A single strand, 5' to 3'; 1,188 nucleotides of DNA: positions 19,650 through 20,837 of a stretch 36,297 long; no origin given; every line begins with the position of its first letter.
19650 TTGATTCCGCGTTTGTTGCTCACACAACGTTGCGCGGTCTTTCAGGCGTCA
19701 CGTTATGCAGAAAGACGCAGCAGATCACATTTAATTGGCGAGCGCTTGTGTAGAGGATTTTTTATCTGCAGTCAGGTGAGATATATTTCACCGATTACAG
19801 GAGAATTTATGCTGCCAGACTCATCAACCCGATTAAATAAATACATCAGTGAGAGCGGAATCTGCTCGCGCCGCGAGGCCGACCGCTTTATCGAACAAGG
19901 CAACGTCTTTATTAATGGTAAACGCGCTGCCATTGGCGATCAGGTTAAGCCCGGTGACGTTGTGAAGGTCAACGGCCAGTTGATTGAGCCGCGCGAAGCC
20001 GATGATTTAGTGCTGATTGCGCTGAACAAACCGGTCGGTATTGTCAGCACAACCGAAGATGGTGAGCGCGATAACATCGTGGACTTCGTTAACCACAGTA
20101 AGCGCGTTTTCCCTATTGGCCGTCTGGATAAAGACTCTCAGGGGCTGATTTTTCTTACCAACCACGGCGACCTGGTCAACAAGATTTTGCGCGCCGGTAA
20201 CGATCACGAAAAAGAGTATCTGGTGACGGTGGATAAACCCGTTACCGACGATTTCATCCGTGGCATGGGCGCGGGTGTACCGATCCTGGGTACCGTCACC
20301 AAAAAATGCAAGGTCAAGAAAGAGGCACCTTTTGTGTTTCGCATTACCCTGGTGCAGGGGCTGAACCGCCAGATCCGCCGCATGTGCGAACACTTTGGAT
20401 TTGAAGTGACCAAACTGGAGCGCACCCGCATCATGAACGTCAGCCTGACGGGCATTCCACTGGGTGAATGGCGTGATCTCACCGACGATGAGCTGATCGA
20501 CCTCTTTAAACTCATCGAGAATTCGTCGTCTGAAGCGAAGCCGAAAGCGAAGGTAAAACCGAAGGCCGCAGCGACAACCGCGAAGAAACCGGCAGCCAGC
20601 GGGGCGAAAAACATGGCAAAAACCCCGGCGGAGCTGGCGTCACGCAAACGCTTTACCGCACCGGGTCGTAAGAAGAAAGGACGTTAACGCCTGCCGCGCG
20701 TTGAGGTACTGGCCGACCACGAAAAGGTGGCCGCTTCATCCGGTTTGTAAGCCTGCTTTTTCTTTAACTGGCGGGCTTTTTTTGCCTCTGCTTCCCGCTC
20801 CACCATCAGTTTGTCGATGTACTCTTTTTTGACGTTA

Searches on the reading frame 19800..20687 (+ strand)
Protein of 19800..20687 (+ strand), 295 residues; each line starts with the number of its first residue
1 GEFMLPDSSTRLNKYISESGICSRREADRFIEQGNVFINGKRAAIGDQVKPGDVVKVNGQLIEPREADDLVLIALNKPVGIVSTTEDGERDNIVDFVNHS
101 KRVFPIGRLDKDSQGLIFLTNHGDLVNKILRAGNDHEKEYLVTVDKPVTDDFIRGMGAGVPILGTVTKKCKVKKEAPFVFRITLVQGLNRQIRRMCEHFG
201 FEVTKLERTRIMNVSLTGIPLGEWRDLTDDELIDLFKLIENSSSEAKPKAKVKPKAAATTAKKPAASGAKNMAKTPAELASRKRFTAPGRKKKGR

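Call 58: list_cluster_members(proteins=[L030:4300-5931:-, L030:3691-4008:+, L005:3845-5476:-, window:19800-20687:+])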
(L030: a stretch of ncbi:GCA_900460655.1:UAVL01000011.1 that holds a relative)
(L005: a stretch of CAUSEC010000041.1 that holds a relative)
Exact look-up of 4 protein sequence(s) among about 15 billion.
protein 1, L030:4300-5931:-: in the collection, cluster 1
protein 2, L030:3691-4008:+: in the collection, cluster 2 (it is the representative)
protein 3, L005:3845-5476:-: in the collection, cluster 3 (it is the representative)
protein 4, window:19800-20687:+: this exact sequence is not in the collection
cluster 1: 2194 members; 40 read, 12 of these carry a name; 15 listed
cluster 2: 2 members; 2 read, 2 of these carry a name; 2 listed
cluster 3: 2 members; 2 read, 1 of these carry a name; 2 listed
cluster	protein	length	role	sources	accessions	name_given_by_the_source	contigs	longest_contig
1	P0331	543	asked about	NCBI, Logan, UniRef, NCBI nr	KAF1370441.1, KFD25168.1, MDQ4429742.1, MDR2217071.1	MAG: Na/Pi cotransporter family protein [Yokenella regensburgei] | Phosphate:Na+ symporter n=1 Tax=Yokenella regensburgei TaxID=158877 RepID=A0AB38FWE3_9ENTR | Na/Pi cotransporter family protein [Yokenella regensburgei]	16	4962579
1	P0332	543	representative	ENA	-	-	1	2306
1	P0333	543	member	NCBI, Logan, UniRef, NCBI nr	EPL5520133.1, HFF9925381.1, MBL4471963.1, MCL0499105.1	Na/Pi cotransporter family protein [Klebsiella pneumoniae] | Na/Pi cotransporter family protein n=1 Tax=Klebsiella pneumoniae TaxID=573 ...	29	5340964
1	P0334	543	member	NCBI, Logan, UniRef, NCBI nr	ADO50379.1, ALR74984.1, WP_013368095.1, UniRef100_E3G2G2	Na/Pi cotransporter family protein [[Enterobacter] lignolyticus] | Sodium-dependent inorganic phosphate (Pi) transporter n=2 Tax=[Enterobacter] lignolyticus ...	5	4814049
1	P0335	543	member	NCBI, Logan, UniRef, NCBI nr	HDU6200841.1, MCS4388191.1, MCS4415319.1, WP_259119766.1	Na/Pi cotransporter family protein [Klebsiella quasipneumoniae] | Na/Pi cotransporter family protein n=1 Tax=Klebsiella quasipneumoniae TaxID=1463165 ...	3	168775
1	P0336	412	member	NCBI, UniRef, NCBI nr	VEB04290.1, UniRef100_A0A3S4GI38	Sodium-dependent phosphate transporter [Klebsiella pneumoniae] | Sodium-dependent phosphate transporter n=1 Tax=Klebsiella pneumoniae TaxID=573 ...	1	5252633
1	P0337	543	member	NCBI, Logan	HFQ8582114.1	TPA: Na/Pi cotransporter family protein [Klebsiella pneumoniae]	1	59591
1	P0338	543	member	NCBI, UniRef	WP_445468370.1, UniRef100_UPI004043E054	Na/Pi cotransporter family protein [Klebsiella pneumoniae] | Na/Pi cotransporter family protein n=1 Tax=Klebsiella pneumoniae TaxID=573 ...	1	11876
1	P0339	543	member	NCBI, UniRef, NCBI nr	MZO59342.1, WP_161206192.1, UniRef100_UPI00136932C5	Na/Pi cotransporter family protein [Klebsiella pneumoniae] | Na/Pi cotransporter family protein n=1 Tax=Klebsiella pneumoniae TaxID=573 ...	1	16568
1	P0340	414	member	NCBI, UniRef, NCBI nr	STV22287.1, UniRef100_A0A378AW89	Sodium-dependent phosphate transporter [Klebsiella pneumoniae subsp. ozaenae] | Sodium-dependent phosphate transporter n=1 Tax=Klebsiella pneumoniae subsp. ozaenae ...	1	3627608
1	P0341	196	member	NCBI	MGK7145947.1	Na/Pi cotransporter family protein, partial [Klebsiella pneumoniae]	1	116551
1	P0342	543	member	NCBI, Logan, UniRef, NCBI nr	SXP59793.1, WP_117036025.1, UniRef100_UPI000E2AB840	Na/Pi cotransporter family protein [Klebsiella pneumoniae] | Na/Pi cotransporter family protein n=1 Tax=Klebsiella pneumoniae TaxID=573 ...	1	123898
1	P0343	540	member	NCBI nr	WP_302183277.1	Na/Pi cotransporter family protein [Klebsiella quasipneumoniae]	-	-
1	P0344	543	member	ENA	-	-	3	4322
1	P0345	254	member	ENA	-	-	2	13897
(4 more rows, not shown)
